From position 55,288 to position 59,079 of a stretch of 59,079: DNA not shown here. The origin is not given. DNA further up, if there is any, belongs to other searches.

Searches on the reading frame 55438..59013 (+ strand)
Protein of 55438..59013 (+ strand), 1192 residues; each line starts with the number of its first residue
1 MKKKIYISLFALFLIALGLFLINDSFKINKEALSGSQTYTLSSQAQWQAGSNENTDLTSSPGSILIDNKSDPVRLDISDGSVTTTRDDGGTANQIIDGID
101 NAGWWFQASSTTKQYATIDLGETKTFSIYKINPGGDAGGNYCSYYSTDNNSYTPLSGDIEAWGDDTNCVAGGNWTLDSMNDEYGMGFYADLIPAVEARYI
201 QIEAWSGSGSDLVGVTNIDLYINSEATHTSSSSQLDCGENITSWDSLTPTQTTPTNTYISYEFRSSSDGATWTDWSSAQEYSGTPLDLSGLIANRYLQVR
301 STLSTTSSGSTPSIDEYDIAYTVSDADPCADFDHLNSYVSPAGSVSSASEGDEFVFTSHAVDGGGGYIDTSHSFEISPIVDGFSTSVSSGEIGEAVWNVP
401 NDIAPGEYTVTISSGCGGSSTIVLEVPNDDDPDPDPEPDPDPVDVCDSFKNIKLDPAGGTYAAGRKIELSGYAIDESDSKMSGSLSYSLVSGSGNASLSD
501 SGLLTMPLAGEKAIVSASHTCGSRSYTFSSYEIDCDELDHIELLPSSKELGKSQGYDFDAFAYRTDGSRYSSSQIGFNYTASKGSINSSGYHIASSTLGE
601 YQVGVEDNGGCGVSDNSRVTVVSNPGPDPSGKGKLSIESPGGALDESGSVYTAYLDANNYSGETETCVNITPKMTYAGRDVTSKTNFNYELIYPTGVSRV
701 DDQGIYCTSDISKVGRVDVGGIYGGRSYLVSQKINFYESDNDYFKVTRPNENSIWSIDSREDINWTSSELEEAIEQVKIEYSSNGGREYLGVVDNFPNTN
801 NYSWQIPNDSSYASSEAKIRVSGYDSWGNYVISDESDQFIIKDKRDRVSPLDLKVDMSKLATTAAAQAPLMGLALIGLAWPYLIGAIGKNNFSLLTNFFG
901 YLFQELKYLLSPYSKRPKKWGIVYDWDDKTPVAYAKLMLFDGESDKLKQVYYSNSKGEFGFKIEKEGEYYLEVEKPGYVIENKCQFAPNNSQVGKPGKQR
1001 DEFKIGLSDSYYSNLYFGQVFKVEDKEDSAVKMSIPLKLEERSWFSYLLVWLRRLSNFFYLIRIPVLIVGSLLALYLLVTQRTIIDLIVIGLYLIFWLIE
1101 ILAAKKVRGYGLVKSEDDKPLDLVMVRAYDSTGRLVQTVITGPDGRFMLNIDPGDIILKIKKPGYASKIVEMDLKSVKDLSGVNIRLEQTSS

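Call 16: search_protein_families(library=pfam, proteins=[window:55438-59013:+], max_evalue=0.01)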
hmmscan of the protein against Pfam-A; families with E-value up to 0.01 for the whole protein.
window:55438-59013:+ (1192 aa): 5 families
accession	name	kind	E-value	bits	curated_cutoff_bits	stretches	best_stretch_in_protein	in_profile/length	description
PF13620.12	CarboxypepD_reg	-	7.3e-16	58.7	32.3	2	1111-1187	4-81/82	Carboxypeptidase regulatory-like domain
PF00754.31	F5_F8_type_C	-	1.2e-09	38.8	28.2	1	83-206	5-114/127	F5/8 type C domain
PF13715.12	CarbopepD_reg_2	-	7.7e-07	29.5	32.2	0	921-983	3-61/88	CarboxypepD_reg-like domain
PF17210.9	SdrD_B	-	0.00029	21.4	29.7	0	930-977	22-68/112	SdrD B-like domain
PF22633.2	F5_F8_type_C_2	-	0.00061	20.8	27.8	0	95-149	2-59/91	NedA-like, galactose-binding domain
